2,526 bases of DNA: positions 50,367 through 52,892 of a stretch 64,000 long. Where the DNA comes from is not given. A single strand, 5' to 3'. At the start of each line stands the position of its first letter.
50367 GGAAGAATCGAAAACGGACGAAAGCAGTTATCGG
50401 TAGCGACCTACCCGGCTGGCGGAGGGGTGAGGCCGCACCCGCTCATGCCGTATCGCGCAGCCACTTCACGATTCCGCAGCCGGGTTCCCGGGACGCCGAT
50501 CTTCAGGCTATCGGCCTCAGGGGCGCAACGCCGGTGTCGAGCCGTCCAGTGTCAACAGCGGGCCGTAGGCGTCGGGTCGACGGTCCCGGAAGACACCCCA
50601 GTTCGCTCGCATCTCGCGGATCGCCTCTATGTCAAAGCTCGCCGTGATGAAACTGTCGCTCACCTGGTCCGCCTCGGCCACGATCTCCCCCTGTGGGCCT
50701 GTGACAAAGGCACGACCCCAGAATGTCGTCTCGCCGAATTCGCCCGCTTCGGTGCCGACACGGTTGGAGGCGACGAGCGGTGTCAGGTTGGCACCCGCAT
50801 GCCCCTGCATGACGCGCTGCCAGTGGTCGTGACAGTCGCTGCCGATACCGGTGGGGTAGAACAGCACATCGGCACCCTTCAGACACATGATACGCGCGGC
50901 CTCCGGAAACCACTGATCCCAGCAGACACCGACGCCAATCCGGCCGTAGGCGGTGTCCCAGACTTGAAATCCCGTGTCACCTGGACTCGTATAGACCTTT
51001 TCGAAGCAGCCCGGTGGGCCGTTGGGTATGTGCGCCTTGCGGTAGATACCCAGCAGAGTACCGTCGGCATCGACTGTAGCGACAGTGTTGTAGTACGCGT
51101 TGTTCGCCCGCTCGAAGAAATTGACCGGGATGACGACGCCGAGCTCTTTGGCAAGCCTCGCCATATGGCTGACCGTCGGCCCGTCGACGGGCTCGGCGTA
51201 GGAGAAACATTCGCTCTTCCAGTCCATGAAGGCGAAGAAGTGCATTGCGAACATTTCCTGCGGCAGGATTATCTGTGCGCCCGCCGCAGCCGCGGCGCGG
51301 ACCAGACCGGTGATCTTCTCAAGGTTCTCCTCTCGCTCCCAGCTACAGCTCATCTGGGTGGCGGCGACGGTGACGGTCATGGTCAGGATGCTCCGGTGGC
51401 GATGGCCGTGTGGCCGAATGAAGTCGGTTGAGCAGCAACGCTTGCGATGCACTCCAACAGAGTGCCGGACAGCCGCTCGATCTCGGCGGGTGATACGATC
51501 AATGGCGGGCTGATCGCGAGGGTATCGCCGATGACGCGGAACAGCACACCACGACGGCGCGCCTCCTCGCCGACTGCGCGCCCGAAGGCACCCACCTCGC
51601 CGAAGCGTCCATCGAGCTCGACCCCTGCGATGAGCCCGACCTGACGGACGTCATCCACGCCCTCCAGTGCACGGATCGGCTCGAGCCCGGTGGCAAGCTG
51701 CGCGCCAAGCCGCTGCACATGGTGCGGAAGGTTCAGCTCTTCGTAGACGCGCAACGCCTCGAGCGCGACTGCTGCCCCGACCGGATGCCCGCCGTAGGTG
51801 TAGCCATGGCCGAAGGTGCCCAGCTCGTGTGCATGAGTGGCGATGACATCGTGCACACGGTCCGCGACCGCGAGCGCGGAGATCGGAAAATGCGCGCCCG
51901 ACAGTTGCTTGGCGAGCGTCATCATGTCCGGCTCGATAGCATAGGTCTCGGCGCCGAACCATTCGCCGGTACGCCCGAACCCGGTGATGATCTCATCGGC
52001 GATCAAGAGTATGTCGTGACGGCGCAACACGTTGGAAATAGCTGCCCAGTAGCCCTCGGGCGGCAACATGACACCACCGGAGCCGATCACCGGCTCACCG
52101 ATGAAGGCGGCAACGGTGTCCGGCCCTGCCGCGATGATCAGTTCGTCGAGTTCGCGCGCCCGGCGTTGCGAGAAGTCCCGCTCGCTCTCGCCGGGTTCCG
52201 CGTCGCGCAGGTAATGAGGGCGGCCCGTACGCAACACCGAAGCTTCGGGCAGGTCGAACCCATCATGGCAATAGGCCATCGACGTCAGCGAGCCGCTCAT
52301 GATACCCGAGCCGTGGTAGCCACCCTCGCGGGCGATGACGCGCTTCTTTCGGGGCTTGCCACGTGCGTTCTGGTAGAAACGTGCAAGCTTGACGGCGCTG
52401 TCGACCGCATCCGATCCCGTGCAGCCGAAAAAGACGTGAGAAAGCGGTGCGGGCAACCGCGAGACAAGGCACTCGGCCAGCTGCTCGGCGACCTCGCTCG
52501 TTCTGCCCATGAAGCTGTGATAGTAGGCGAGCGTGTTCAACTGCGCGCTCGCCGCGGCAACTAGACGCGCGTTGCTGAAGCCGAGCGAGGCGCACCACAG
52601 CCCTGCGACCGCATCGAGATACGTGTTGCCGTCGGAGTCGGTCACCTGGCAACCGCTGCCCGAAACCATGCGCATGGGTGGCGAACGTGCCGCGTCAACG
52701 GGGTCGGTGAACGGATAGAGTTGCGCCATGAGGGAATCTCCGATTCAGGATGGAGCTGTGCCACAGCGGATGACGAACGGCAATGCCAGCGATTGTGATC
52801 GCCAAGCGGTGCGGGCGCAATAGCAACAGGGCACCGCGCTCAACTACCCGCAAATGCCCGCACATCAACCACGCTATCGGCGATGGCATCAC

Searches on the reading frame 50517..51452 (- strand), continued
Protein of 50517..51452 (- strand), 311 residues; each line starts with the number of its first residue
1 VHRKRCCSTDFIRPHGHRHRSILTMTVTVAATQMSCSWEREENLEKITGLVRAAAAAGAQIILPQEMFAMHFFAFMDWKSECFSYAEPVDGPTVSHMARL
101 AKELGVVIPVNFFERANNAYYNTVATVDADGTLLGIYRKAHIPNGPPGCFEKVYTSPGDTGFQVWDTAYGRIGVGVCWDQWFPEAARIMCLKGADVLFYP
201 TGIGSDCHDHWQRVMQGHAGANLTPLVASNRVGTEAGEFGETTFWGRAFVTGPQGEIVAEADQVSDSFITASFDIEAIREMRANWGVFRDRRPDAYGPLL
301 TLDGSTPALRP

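Call 16: find_encoding_contigs(protein=P0006, flank=10000, max_places=2)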
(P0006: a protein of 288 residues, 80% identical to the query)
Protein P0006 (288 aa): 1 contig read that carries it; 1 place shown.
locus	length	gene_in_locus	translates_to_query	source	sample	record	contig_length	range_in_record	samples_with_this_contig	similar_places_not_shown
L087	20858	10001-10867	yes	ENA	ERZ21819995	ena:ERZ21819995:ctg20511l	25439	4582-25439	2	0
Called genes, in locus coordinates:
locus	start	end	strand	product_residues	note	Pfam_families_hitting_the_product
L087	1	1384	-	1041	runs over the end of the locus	PF02743:dCache_1, PF01590:GAF, PF13185:GAF_2, PF13492:GAF_3 (weak), PF01966:HD (faint), PF13487:HD_5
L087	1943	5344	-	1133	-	PF00005:ABC_tran, PF02463:SMC_N (faint), PF13401:AAA_22 (faint), PF13304:AAA_21 (faint), PF08352:oligo_HPY, PF00005:ABC_tran, PF08352:oligo_HPY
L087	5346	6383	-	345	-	PF00528:BPD_transp_1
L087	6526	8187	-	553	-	PF00496:SBP_bac_5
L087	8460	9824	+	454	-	PF00202:Aminotran_3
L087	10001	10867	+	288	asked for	PF00795:CN_hydrolase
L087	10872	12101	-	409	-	PF01266:DAO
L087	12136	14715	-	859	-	PF01266:DAO, PF16350:FAO_M, PF01571:GCV_T, PF08669:GCV_T_C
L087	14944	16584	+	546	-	PF02028:BCCT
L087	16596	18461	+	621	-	PF04069:OpuAC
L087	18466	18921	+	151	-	PF00582:Usp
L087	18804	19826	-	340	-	PF00106:adh_short, PF13561:adh_short_C2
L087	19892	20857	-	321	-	?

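Call 18: search_solved_structures(query=window:50520-51380:-, max_evalue=1e-10, show_alignments=2)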
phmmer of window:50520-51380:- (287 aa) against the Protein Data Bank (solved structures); distinct sequences matched with E-value up to 1e-10: 31.
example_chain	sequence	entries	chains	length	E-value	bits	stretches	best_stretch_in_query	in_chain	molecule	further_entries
5h8i_A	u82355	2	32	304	1.3e-99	336.3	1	3-285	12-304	N-carbamoylputrescine amidohydrolase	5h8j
5h8k_A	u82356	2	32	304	3.3e-98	331.7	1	3-285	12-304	N-carbamoylputrescine amidohydrolase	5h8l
6mg6_A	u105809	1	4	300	1.7e-51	178.3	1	16-276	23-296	Carbon-nitrogen hydrolase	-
1j31_A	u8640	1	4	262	9.8e-33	116.8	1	14-272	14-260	Hypothetical protein PH0642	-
3ivz_A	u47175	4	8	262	2e-32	115.8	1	4-272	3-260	Nitrilase | Beta ureidopropionase (Beta-alanine synthase)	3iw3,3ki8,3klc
7ovg_A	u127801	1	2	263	1.7e-31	112.7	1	14-272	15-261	CN hydrolase domain-containing protein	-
6ypa_A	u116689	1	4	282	2.2e-31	112.3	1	14-272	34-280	CN hydrolase domain-containing protein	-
2vhh_A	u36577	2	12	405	1.8e-27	99.5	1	11-272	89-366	CG3027-PA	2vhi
2w1v_A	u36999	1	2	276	4.7e-26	94.8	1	4-272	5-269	NITRILASE HOMOLOG 2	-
1erz_A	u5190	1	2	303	1.2e-25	93.5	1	15-275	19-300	N-CARBAMYL-D-AMINO ACID AMIDOHYDROLASE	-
1fo6_A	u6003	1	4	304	3.2e-25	92.1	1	15-274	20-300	N-CARBAMoYL-D-AMINO-ACID AMIDOHYDROLASE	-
2ggk_A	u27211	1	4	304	3.3e-25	92.1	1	15-274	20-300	N-carbamoyl-D-amino acid amidohydrolase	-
2ggl_A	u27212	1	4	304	9e-25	90.6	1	15-274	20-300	N-carbamoyl-D-amino acid amidohydrolase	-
8hpc_A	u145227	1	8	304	2.2e-24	89.4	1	15-275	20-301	N-carbamoyl-D-amino acid hydrolase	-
1uf4_A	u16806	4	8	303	2.4e-24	89.2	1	15-275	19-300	N-carbamyl-D-amino acid amidohydrolase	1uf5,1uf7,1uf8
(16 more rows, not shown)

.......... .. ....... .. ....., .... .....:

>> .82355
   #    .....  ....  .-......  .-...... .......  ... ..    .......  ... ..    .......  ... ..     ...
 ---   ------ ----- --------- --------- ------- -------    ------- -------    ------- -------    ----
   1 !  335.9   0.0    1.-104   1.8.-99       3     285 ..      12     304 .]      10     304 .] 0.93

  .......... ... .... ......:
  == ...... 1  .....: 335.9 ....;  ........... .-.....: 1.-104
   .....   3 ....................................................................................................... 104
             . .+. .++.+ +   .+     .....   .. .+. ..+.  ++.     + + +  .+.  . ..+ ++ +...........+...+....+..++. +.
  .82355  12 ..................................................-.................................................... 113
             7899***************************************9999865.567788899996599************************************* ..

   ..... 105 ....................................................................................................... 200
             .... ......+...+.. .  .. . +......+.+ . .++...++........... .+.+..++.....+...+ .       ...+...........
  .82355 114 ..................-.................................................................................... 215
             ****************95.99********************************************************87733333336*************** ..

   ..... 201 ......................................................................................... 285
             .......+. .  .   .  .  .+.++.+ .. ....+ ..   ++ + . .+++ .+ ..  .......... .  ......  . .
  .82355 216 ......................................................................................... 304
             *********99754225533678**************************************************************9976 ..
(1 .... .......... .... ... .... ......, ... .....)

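Call 33: find_encoding_contigs(protein=P0013, flank=10000, max_places=2)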
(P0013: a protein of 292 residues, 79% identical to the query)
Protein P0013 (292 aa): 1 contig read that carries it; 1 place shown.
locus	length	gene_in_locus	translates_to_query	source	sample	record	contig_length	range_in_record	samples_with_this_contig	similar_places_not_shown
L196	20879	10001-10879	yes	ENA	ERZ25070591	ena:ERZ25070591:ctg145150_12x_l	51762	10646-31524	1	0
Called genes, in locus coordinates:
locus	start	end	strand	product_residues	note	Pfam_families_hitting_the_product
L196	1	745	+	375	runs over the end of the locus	-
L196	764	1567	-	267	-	PF00149:Metallophos, PF12850:Metallophos_2 (faint)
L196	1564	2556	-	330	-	PF00005:ABC_tran, PF13304:AAA_21 (faint), PF08402:TOBE_2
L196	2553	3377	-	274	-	PF00528:BPD_transp_1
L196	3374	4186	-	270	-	PF00528:BPD_transp_1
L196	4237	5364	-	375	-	PF13531:SBP_bac_11, PF13343:SBP_bac_6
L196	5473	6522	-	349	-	PF13449:Phytase-like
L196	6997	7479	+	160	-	PF01928:CYTH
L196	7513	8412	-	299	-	PF05235:CHAD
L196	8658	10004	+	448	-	PF00202:Aminotran_3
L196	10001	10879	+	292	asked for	PF00795:CN_hydrolase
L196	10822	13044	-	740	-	PF02463:SMC_N (faint), PF03193:RsgA_GTPase (faint), PF13191:AAA_16 (faint), PF00005:ABC_tran, PF13304:AAA_21 (faint), PF08352:oligo_HPY, PF00005:ABC_tran, PF08352:oligo_HPY, +2 more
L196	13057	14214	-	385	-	PF00528:BPD_transp_1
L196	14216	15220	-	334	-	PF00528:BPD_transp_1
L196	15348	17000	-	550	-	PF00496:SBP_bac_5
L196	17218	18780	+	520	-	PF06253:MTTB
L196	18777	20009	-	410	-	-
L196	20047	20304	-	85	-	-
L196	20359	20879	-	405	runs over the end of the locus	PF02746:MR_MLE_N, PF13378:MR_MLE_C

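Call 51: search_protein_families(library=ncbifam, proteins=[L085:3-365:+, L085:379-1290:+, L085:6360-7259:+], max_evalue=0.0001)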
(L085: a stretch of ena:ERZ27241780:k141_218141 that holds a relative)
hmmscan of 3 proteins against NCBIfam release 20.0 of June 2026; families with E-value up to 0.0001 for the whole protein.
L085:3-365:+ (120 aa): 3 families
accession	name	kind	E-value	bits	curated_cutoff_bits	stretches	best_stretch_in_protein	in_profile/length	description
NF008352.0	PRK11139.1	subfamily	1.7e-13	50.3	288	1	3-105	199-299/305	transcriptional regulator GcvA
TIGR03418.1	chol_sulf_TF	equivalog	2e-06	27.1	324.8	1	3-97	199-291/291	choline sulfate utilization transcriptional regulator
NF041130.1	PenR_Burk_TF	exception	3e-05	23.4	625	1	4-100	199-291/292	beta-lactamase transcriptional regulator PenR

L085:379-1290:+ (303 aa): 3 families
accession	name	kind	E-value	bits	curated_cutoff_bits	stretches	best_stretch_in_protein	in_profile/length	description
TIGR01098.1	3A0109s03R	subfamily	8.3e-14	51.7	112.05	1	123-259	111-250/253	phosphate/phosphite/phosphonate ABC transporter substrate-binding protein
TIGR03431.1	PhnD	equivalog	4.4e-09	36.2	261.1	1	107-283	93-270/288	phosphonate ABC transporter substrate-binding protein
TIGR04553.1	ABC_peri_selen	hypoth_equivalog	1.5e-06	27.8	250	1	181-262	140-225/266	putative selenate ABC transporter substrate-binding protein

L085:6360-7259:+ (299 aa): 2 families
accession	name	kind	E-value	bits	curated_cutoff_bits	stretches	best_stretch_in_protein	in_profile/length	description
NF052480.1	FuconLaconase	equivalog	1.1e-44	153.2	400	1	7-283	3-285/287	L-fucono-1,5-lactonase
NF042924.1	SlmHylase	equivalog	5.5e-08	32.3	500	1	70-247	90-258/299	4-sulfomuconolactone hydrolase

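Call 59: search_dna_similar(query=window:50520-51380:-, collection=plasmids, mode=protein, max_rows=15)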
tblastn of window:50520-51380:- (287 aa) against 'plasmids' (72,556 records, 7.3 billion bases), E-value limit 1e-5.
Records with a match: 1188; places in all: 1417; records where one place covers at least 80% of the query: 519.
Best place of each record, by identity: <60% 1188.
By first word of the organism name: Klebsiella 406; Rhizobium 193; Agrobacterium 78; Ligilactobacillus 32; Pantoea 27; Streptomyces 19; Shinella 16; Sinorhizobium 16; Enterobacter 16; Acetobacter 16; and 124 more.
By predicted mobility (MOB-suite, as given by PLSDB): non-mobilizable 531; conjugative 512; mobilizable 145.
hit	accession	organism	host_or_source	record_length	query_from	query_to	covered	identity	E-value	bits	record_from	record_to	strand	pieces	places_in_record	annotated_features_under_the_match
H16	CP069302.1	Shinella sp. PSBB067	monoisolate,Minnesota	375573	2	284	99%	58.9%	4e-107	348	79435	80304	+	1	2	aguB: N-carbamoylputrescine amidase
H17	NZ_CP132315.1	Shinella oryzae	Homo sapiens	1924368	2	280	97%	56.6%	1e-100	329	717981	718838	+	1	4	none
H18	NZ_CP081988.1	Shinella oryzae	cell culture,rhizosphere soil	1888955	2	280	97%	56.3%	5e-100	327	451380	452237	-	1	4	none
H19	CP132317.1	Shinella sumterensis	Homo sapiens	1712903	2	280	97%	56.3%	5e-100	327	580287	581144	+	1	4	aguB: N-carbamoylputrescine amidase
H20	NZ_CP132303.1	Shinella sumterensis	Homo sapiens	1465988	2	280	97%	56.3%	6e-100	327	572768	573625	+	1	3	none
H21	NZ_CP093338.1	Shinella sp. H4-D48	whole organism,grassland soil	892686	2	280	97%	56.3%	9e-100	327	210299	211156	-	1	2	aguB: N-carbamoylputrescine amidase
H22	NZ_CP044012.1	Sinorhizobium sp. BG8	Prosopis cineraria,pure bacterial ...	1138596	2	280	97%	55.9%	5e-94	310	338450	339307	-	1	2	none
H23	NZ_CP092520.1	Cetobacterium somerae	Danio rerio,tissue sample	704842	3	283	98%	52.6%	3e-89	296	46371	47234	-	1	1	aguB: N-carbamoylputrescine amidase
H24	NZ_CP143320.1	Cetobacterium somerae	intestine of Yellow Catfish,pure culture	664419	3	282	98%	52.8%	2e-89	297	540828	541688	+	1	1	aguB: N-carbamoylputrescine amidase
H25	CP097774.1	Paenibacillus polymyxa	Cell culture,Rizosphere soil sample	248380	3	280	97%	52.8%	1e-91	303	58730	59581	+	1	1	aguB: N-carbamoylputrescine amidase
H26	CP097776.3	Paenibacillus polymyxa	Cell culture,Rizosphere soil sample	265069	3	280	97%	52.8%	1e-91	303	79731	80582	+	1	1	aguB: N-carbamoylputrescine amidase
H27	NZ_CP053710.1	Lichenicola cladoniae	Cladonia borealis,cell culture,lichen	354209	3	280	97%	52.6%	1e-87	292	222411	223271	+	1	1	aguB: N-carbamoylputrescine amidase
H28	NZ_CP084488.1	Ensifer adhaerens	cellculture,soil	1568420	3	282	98%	51.7%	3e-90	299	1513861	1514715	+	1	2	none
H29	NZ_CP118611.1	Ensifer adhaerens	Pure isolate,Rhizosphere of Cyperus ...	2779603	3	282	98%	50.7%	2e-88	294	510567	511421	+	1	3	none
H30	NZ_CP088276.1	Phyllobacterium sp. T1293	Melilotus albus,Cell culture,root nodule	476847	3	282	98%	50.7%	1e-85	286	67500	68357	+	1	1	aguB: N-carbamoylputrescine amidase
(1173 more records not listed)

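Call 73: search_protein_families(library=pfam, proteins=[L041:10885-12078:+, L041:7741-9321:+, L081:10136-10822:+, L081:12551-14002:+, L083:8655-9818:-], max_evalue=0.00001)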
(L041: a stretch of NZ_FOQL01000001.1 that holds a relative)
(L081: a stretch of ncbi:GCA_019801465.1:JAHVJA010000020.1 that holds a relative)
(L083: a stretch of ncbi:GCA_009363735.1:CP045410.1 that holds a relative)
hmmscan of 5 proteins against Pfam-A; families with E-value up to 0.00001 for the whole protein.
L041:10885-12078:+ (397 aa): 1 family
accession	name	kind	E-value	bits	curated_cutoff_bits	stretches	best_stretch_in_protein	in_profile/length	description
PF04371.20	PAD_porph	-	2.5e-126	421.7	25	1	43-392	1-321/321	Porphyromonas-type peptidyl-arginine deiminase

L041:7741-9321:+ (526 aa): 1 family
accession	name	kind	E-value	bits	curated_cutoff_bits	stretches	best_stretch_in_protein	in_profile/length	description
PF04262.19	Glu_cys_ligase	-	4.8e-169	562.3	27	1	11-380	3-371/372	Glutamate-cysteine ligase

L081:10136-10822:+ (228 aa): 1 family
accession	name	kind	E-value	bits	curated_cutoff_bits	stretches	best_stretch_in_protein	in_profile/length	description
PF04299.18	FMN_bind_2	-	9.7e-41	139.7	22.4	1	1-170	1-167/168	Putative FMN-binding domain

L081:12551-14002:+ (483 aa): 1 family
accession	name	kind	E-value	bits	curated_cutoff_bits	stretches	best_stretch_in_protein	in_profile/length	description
PF00171.27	Aldedh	-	8.3e-155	516.3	23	1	16-478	1-461/461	Aldehyde dehydrogenase family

L083:8655-9818:- (387 aa): 1 family
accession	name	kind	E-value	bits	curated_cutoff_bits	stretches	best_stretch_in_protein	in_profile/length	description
PF01070.24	FMN_dh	-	2e-132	441.9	24.9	1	15-376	2-348/350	FMN-dependent dehydrogenase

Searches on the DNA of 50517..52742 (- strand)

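Call 58: search_dna_similar(query=window:50517-52742:-, collection=plasmids, mode=distant, max_rows=15)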
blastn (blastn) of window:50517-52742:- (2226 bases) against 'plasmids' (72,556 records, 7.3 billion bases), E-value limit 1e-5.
Records with a match: 420; places in all: 531; records where one place covers at least 80% of the query: 0.
Best place of each record, by identity: 80-90% 2; 60-80% 418.
By first word of the organism name: Rhizobium 108; Sinorhizobium 97; Pseudosulfitobacter 44; Shinella 20; Paracoccus 12; Ralstonia 12; Ensifer 11; Burkholderia 10; Leisingera 10; Agrobacterium 9; and 46 more.
By predicted mobility (MOB-suite, as given by PLSDB): non-mobilizable 238; conjugative 103; mobilizable 79.
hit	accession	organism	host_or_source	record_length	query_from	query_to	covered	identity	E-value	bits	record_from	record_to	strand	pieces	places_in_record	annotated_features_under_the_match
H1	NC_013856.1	Azospirillum sp. B510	-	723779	94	985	40%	66.0%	2e-38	168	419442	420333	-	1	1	aspartate aminotransferase family protein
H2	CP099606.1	Comamonadaceae bacterium OTU4NAUVB1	Arabidopsis thaliana,pure culture,leaf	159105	140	1005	39%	65.2%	2e-32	150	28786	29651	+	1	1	aspartate aminotransferase family protein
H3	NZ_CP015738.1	Shinella sp. HZN7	-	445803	122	1000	39%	63.8%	2e-13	86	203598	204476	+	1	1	aminotransferase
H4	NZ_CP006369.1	Aureimonas sp. AU20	-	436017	140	1007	39%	64.0%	5e-21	112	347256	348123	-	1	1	aspartate aminotransferase family protein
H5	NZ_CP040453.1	Halomonas sp. PA16-9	-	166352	140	1005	33%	66.3%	4e-22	177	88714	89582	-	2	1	aminotransferase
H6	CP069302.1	Shinella sp. PSBB067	monoisolate,Minnesota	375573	1576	2202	28%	66.1%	4e-35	159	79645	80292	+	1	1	aguB: N-carbamoylputrescine amidase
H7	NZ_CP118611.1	Ensifer adhaerens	Pure isolate,Rhizosphere of Cyperus ...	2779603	1369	2002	28%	63.5%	4e-16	95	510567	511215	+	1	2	none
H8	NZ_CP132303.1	Shinella sumterensis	Homo sapiens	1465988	388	972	26%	66.4%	7e-26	128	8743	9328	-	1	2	none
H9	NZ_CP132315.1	Shinella oryzae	Homo sapiens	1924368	388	972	26%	65.8%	7e-19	104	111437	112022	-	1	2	none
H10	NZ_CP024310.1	Sinorhizobium fredii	Phaseolus vulgaris,cell culture,plant ...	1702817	307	835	24%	67.4%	2e-27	132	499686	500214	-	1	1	record has no annotation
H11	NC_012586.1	Sinorhizobium fredii NGR234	-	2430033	307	835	24%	67.2%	2e-27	133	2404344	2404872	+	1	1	record has no annotation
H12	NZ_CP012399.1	Chelatococcus sp. CO-6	whole organism,Shengli Oilfield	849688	307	835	24%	67.0%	1e-29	141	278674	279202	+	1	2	aspartate aminotransferase family protein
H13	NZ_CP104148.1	Sinorhizobium medicae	Trigonella foenum-graecum,cell culture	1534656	307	835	24%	67.0%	3e-24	123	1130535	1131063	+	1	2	none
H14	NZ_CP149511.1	Pararhizobium sp. A13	Aeschynomene indica,cell ...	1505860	307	835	24%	66.9%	1e-21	113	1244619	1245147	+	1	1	none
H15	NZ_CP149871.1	Sinorhizobium medicae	Melilotus albus,Cell Culture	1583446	307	835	24%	66.9%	8e-25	123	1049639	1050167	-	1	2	none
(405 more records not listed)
